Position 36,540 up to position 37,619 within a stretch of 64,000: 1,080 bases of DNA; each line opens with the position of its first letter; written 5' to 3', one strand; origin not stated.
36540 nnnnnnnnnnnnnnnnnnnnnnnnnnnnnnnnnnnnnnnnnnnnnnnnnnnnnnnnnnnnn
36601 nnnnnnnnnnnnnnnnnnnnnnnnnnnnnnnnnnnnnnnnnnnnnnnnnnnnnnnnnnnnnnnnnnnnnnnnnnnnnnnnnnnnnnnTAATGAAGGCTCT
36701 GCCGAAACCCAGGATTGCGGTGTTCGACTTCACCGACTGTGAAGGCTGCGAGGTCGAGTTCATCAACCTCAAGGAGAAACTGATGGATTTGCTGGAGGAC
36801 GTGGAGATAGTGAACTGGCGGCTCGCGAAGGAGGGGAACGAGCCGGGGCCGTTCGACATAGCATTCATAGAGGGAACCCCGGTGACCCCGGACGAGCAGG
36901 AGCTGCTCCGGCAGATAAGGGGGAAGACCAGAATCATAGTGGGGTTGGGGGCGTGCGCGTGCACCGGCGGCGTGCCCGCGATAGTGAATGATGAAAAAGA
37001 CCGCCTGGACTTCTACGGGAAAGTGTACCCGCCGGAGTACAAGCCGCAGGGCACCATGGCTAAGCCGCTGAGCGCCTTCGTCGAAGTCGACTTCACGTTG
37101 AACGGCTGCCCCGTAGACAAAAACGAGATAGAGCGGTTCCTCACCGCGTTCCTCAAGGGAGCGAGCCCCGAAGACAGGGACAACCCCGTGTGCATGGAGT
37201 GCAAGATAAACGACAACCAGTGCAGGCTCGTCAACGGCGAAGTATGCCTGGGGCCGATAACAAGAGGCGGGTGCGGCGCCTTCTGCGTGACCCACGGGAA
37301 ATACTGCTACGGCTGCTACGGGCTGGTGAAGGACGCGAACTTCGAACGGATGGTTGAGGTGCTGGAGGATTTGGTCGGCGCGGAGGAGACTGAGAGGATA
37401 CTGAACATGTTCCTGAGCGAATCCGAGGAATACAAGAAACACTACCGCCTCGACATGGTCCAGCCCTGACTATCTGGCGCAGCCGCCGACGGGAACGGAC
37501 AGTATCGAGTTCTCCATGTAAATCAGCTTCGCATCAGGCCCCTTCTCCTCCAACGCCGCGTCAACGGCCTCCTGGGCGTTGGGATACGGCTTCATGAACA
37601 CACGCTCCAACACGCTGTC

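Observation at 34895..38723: HydB-HydG-HydD sulfhydrogenase-like operon lacking the catalytic large subunit, abutting a convergent LarA-family gene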

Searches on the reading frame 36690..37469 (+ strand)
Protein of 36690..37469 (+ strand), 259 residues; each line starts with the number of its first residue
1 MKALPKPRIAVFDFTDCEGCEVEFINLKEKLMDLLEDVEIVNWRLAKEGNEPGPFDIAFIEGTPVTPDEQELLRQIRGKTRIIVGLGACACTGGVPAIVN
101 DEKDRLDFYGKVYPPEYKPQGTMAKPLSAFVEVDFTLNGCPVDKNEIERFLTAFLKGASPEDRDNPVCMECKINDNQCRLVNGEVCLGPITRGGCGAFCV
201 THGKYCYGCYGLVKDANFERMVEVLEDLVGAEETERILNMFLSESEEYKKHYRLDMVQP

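Call 3: search_protein_families(library=pfam, proteins=[window:36690-37466:+], max_evalue=0.01)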
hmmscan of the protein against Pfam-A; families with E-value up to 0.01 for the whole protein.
window:36690-37466:+ (259 aa): 1 family
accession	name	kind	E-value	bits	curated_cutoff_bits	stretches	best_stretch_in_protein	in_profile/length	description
PF01058.29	Oxidored_q6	-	2.9e-21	75.9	27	1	17-153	1-127/128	NADH ubiquinone oxidoreductase, 20 Kd subunit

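Call 6: search_protein_families(library=ncbifam, proteins=[window:36690-37466:+], max_evalue=0.001)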
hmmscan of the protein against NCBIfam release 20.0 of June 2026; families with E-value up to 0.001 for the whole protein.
window:36690-37466:+ (259 aa): 4 families
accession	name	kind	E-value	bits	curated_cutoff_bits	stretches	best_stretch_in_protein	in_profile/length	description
NF040831.1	sulfhyd_ShyD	equivalog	1e-53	182.4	460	1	8-238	2-234/240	NAD(P)-dependent hydrogenase/sulfhydrogenase 2 subunit delta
NF040836.1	sulfhyd_HydD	equivalog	7.4e-51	172.8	500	1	6-228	5-230/261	NADPH-dependent hydrogenase/sulfhydrogenase 1 subunit delta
NF045875.1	F420_non_VhuG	exception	7.4e-27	94.3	450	2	6-172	4-181/286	F420-non-reducing hydrogenase subunit VhuG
TIGR03294.1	FrhG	equivalog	1e-15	58.1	245.5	1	7-201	2-188/228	coenzyme F420 hydrogenase subunit gamma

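Call 8: find_homologous_proteins(query=window:36690-37466:+, max_evalue=0.00001)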
Query window:36690-37466:+ (259 aa): 1485 proteins with E <= 0.00001 among 1870 candidates; the best 120 are listed.
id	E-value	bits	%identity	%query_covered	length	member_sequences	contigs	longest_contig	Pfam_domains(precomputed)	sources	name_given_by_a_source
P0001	1.7e-176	603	100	100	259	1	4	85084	PF01058.30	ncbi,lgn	-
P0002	3.0e-140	484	79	98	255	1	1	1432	PF01058.30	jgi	jgi:coenzyme F420-reducing hydrogenase gamma subunit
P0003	4.7e-139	481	81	97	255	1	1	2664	PF01058.30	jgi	jgi:sulfhydrogenase subunit delta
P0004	2.2e-134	465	78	95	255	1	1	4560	PF01058.30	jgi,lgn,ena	-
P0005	3.6e-134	465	78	97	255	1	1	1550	PF01058.30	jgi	jgi:sulfhydrogenase subunit delta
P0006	9.6e-132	457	78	97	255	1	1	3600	PF01058.30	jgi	jgi:coenzyme F420-reducing hydrogenase gamma subunit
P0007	6.7e-131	454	74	97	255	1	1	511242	PF01058.30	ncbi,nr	ncbi:MAG: NADH:ubiquinone oxidoreductase [Candidatus Altiarchaeales archaeon]|nr:NADH:ubiquinone oxi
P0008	4.1e-130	451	76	97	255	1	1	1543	PF01058.30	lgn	-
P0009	1.8e-127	443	73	97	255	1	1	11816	PF01058.30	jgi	-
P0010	2.2e-126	439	73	97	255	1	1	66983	PF01058.30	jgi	jgi:sulfhydrogenase subunit delta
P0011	3.1e-122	425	72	97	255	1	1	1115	PF01058.30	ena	-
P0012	5.3e-122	425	70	98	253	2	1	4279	PF01058.30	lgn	-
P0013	2.2e-120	419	71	98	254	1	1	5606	PF01058.30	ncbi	-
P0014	6.5e-120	418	71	97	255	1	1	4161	PF01058.30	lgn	-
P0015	1.8e-118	413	69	97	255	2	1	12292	PF01058.30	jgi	jgi:sulfhydrogenase subunit delta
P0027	4.3e-107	376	62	97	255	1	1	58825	PF01058.30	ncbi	ncbi:hydrogenase [Candidatus Altiarchaeota archaeon]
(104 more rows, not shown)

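Call 9: find_encoding_contigs(protein=window:36690-37469:+, flank=10000, max_places=6)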
Protein window:36690-37469:+ (259 aa): 5 contigs read that carry it; 3 places shown.
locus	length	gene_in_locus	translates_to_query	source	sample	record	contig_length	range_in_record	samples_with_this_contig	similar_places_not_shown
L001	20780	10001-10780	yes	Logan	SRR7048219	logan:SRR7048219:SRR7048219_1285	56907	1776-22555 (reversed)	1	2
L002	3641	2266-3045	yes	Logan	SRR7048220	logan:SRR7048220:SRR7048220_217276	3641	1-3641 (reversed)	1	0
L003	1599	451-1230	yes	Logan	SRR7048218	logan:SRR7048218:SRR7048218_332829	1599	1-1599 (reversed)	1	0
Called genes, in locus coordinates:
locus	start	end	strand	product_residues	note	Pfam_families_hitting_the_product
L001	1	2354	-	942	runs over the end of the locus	PF00133:tRNA-synt_1, PF01406:tRNA-synt_1e (faint), PF09334:tRNA-synt_1g, PF00133:tRNA-synt_1 (weak), PF09334:tRNA-synt_1g, PF08264:Anticodon_1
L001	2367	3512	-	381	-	PF00155:Aminotran_1_2, PF00266:Aminotran_5 (weak), PF01041:DegT_DnrJ_EryC1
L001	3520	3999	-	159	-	PF13404:HTH_AsnC-type (faint), PF13412:HTH_24 (weak), PF13545:HTH_Crp_2 (faint), PF01037:AsnC_trans_reg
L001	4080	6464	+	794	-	-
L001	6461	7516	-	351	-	PF01118:Semialdhyde_dh, PF02774:Semialdhyde_dhC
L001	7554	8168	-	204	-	PF02811:PHP (weak), PF13263:PHP_C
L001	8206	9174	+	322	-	PF13484:Fer4_16 (faint), PF13534:Fer4_17 (faint), PF13746:Fer4_18 (faint), PF14697:Fer4_21 (faint), PF13183:Fer4_8 (weak), PF17179:Fer4_22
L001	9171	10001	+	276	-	PF00175:NAD_binding_1, PF10418:DHODB_Fe-S_bind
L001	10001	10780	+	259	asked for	PF01058:Oxidored_q6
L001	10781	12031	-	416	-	PF09861:Lar_N, PF21113:LarA_C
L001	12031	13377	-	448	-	PF00890:FAD_binding_2, PF01266:DAO (weak), PF01593:Amino_oxidase, PF03486:HI0933_like (weak), PF07992:Pyr_redox_2 (faint), PF12831:FAD_oxidored (weak), PF13450:NAD_binding_8, PF13738:Pyr_redox_3 (faint)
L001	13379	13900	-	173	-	PF01864:CarS-like, PF01148:CTP_transf_1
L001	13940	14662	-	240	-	PF01925:TauE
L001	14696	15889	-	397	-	PF07690:MFS_1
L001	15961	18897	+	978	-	-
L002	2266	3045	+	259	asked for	PF01058:Oxidored_q6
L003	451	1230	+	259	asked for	PF01058:Oxidored_q6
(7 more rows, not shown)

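Call 10: find_encoding_contigs(protein=P0007, flank=10000, max_places=2)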
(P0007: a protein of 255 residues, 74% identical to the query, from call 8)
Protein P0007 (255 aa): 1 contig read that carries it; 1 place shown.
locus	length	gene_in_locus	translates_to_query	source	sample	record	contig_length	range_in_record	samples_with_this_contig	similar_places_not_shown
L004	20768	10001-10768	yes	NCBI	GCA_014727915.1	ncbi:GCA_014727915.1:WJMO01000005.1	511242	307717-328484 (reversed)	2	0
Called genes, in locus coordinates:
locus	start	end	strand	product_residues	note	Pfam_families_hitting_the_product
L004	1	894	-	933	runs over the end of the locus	PF00133:tRNA-synt_1, PF01406:tRNA-synt_1e (faint), PF09334:tRNA-synt_1g, PF08264:Anticodon_1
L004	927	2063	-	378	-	PF00155:Aminotran_1_2, PF00266:Aminotran_5, PF01053:Cys_Met_Meta_PP (weak), PF01041:DegT_DnrJ_EryC1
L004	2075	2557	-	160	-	PF13404:HTH_AsnC-type (weak), PF13412:HTH_24, PF13545:HTH_Crp_2 (faint), PF01037:AsnC_trans_reg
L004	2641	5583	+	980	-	-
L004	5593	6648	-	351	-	PF01118:Semialdhyde_dh, PF02774:Semialdhyde_dhC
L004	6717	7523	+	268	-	PF02548:Pantoate_transf, PF13714:PEP_mutase (weak)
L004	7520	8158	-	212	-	PF02811:PHP (weak), PF13263:PHP_C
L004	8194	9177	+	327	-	PF13484:Fer4_16 (faint), PF13534:Fer4_17 (faint), PF14697:Fer4_21 (faint), PF13183:Fer4_8 (faint), PF17179:Fer4_22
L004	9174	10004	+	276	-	PF00970:FAD_binding_6 (faint), PF00175:NAD_binding_1, PF10418:DHODB_Fe-S_bind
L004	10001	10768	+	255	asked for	PF01058:Oxidored_q6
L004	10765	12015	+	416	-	PF00374:NiFeSe_Hases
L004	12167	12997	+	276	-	PF00188:CAP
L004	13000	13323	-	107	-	PF01906:YbjQ_1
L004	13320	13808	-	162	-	PF17647:DUF5518 (weak), PF27404:MJ1491 (weak)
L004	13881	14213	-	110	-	-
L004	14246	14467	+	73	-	PF01455:HupF_HypC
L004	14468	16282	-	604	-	-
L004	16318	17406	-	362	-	PF00924:MS_channel_2nd, PF21082:MS_channel_3rd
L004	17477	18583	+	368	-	PF01571:GCV_T, PF08669:GCV_T_C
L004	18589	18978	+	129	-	PF01597:GCV_H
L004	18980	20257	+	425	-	PF02347:GDC-P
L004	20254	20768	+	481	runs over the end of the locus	PF02347:GDC-P, PF00266:Aminotran_5, PF21478:GcvP2_C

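Call 11: find_encoding_contigs(protein=P0027, flank=10000, max_places=2)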
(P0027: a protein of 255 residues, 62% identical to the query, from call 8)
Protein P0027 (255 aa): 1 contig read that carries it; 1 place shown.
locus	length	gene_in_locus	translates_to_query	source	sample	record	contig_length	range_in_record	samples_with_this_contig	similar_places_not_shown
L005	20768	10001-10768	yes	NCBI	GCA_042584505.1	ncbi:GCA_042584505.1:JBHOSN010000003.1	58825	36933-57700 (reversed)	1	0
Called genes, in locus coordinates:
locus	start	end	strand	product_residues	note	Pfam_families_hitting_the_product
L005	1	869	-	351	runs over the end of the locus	PF01118:Semialdhyde_dh, PF02774:Semialdhyde_dhC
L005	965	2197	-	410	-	-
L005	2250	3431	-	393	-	PF00535:Glycos_transf_2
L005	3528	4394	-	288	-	-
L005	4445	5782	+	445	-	-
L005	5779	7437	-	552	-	-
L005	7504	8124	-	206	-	PF02811:PHP, PF13263:PHP_C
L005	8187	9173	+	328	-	PF13534:Fer4_17 (faint), PF13746:Fer4_18 (faint), PF14697:Fer4_21 (faint), PF00037:Fer4 (faint), PF12797:Fer4_2 (faint), PF13183:Fer4_8 (weak), PF25160:LdpA_Fe-S-bd (faint), PF17179:Fer4_22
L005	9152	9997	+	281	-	PF00970:FAD_binding_6 (faint), PF00175:NAD_binding_1, PF10418:DHODB_Fe-S_bind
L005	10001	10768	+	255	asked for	PF01058:Oxidored_q6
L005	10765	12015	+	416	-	PF00374:NiFeSe_Hases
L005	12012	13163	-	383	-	PF13489:Methyltransf_23 (faint), PF02636:Methyltransf_28 (faint), PF08242:Methyltransf_12 (weak), PF13649:Methyltransf_25 (weak)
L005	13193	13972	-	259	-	PF13495:Phage_int_SAM_4 (faint), PF00589:Phage_integrase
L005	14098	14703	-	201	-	PF04893:Yip1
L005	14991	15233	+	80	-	-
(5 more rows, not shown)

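Call 12: find_encoding_contigs(protein=P0010, flank=10000, max_places=2)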
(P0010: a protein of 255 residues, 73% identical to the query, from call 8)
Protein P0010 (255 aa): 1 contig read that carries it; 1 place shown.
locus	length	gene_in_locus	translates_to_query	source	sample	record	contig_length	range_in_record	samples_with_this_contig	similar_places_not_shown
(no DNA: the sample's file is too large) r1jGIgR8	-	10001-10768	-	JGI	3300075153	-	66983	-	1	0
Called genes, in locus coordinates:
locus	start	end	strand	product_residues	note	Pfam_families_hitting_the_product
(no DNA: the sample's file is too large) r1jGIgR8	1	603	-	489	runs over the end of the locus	-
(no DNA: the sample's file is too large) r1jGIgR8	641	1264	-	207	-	PF02811:PHP (weak), PF13263:PHP_C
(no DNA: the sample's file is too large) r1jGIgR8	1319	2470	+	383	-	-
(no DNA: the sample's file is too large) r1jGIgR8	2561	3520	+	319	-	PF00149:Metallophos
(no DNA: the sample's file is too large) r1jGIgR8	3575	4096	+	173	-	-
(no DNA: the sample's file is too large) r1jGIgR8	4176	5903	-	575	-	PF00111:Fer2, PF13510:Fer2_4, PF12837:Fer4_6 (faint), PF10588:NADH-G_4Fe-4S_3, PF12838:Fer4_7 (weak), PF00037:Fer4 (weak), PF02906:Fe_hyd_lg_C, PF02256:Fe_hyd_SSU, +3 more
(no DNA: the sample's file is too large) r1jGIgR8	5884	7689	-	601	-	PF01512:Complex1_51K, PF10531:SLBB (weak), PF10589:NADH_4Fe-4S, PF13237:Fer4_10 (weak), PF12838:Fer4_7 (weak), PF13187:Fer4_9 (weak), PF00037:Fer4 (weak), PF12837:Fer4_6 (weak)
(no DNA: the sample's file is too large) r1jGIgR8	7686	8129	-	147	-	PF01257:2Fe-2S_thioredx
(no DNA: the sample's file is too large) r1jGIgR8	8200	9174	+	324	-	PF13534:Fer4_17 (faint), PF13484:Fer4_16 (faint), PF14697:Fer4_21 (faint), PF25160:LdpA_Fe-S-bd (faint), PF17179:Fer4_22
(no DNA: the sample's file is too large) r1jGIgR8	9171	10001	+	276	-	PF00970:FAD_binding_6 (faint), PF00175:NAD_binding_1, PF10418:DHODB_Fe-S_bind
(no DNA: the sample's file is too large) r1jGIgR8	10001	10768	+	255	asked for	PF01058:Oxidored_q6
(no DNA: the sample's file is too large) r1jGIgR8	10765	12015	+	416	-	PF00374:NiFeSe_Hases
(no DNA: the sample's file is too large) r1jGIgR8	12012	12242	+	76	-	PF01455:HupF_HypC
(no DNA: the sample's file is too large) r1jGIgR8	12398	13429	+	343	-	PF01571:GCV_T, PF08669:GCV_T_C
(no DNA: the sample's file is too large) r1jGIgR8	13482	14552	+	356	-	PF00988:CPSase_sm_chain, PF07722:Peptidase_C26 (faint), PF00117:GATase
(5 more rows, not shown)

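Call 14: list_cluster_members(proteins=[P0001])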
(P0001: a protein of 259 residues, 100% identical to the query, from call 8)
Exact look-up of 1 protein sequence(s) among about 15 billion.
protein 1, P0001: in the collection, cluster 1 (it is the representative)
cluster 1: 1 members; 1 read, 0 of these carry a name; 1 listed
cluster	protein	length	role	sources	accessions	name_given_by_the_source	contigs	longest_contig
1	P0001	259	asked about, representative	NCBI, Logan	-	-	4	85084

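Call 19: find_homologous_proteins(query=L004:10765-12012:+, max_evalue=1e-20)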
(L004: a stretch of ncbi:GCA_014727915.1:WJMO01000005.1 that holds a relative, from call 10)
Query L004:10765-12012:+ (416 aa): 7156 proteins with E <= 1e-20 among 8000 candidates; the best 120 are listed.
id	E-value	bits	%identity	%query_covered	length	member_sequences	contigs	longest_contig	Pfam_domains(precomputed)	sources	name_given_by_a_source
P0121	1.2e-279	945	100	100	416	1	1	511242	PF00374.25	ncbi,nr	ncbi:MAG: hypothetical protein GF416_02670 [Candidatus Altiarchaeales archaeon]|nr:hypothetical prot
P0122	8.6e-218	741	76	100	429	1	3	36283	PF00374.25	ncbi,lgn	-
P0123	7.2e-203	692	73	100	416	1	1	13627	PF00374.25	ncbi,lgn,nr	ncbi:MAG: Ni/Fe hydrogenase subunit alpha [Candidatus Altiarchaeota archaeon]|nr:Ni/Fe hydrogenase s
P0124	1.1e-192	659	68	100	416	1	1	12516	PF00374.25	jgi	jgi:sulfhydrogenase subunit alpha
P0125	4.1e-188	644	68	100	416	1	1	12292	PF00374.25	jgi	jgi:sulfhydrogenase subunit alpha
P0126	7.5e-188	643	69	100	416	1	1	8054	PF00374.25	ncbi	ncbi:MAG: Ni/Fe hydrogenase subunit alpha [Candidatus Altiarchaeota archaeon]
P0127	9.0e-187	639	66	100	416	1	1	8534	PF00374.25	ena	-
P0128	8.4e-186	636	67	100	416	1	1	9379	PF00374.25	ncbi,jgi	-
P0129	4.1e-184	630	66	100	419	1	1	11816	PF00374.25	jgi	-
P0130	1.1e-183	629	66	100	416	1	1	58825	PF00374.25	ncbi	ncbi:Ni/Fe hydrogenase subunit alpha [Candidatus Altiarchaeota archaeon]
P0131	4.8e-183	627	67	100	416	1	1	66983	PF00374.25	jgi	jgi:sulfhydrogenase subunit alpha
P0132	8.1e-176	603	64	100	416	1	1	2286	PF00374.25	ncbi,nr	ncbi:MAG: Ni/Fe hydrogenase subunit alpha [Candidatus Altiarchaeota archaeon]|nr:Ni/Fe hydrogenase s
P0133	1.3e-175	602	63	100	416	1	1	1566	PF00374.25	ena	-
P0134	1.0e-174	599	62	100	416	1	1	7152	PF00374.25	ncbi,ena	-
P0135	3.2e-171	588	63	100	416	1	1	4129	PF00374.25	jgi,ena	-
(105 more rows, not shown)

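Call 20: find_encoding_contigs(protein=P0122, flank=10000, max_places=6)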
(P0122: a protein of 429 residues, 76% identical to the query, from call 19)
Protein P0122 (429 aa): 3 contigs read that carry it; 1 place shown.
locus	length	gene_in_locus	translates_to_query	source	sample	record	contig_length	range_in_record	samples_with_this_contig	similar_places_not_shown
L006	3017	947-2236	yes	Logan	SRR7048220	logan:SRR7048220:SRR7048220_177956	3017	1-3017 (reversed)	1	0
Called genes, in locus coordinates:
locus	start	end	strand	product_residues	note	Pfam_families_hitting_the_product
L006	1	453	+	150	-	?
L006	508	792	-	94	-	-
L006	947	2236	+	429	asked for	PF00374:NiFeSe_Hases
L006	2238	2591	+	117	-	-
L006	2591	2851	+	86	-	PF01455:HupF_HypC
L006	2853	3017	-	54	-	?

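Call 26: find_encoding_contigs(protein=P0122, flank=8000, max_places=10)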
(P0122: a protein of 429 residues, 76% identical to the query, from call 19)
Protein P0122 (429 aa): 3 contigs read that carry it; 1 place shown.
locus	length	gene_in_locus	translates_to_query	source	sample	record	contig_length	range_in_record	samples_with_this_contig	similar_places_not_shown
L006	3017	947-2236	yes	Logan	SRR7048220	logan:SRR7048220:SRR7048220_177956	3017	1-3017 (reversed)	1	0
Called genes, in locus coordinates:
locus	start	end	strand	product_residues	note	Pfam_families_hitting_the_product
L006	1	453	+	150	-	?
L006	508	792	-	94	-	-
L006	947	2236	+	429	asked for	PF00374:NiFeSe_Hases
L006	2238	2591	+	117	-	-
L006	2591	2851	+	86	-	PF01455:HupF_HypC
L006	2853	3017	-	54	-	?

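Call 27: find_encoding_contigs(protein=P0004, flank=5000, max_places=3)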
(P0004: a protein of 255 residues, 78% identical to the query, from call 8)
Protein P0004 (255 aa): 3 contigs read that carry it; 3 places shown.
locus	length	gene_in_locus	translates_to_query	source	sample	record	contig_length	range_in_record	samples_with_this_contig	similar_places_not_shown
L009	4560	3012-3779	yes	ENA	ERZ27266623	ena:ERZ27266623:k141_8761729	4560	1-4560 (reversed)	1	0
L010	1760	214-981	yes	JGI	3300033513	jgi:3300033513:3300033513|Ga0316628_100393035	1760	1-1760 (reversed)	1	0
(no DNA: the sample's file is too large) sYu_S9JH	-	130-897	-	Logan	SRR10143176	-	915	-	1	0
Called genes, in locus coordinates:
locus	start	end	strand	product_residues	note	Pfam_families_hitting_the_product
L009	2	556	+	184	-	?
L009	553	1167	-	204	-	PF02811:PHP, PF13263:PHP_C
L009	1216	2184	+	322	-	PF13746:Fer4_18 (faint), PF13187:Fer4_9 (faint), PF13484:Fer4_16 (faint), PF12838:Fer4_7 (faint), PF13534:Fer4_17 (faint), PF14697:Fer4_21 (faint), PF13183:Fer4_8 (weak), PF17179:Fer4_22, +2 more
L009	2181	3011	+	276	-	PF00175:NAD_binding_1, PF10418:DHODB_Fe-S_bind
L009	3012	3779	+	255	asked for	PF01058:Oxidored_q6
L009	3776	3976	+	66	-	-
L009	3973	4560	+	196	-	?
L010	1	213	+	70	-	?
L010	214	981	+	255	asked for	PF01058:Oxidored_q6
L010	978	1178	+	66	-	-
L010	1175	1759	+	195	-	?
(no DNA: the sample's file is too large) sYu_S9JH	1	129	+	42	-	?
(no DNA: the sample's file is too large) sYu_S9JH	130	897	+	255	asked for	PF01058:Oxidored_q6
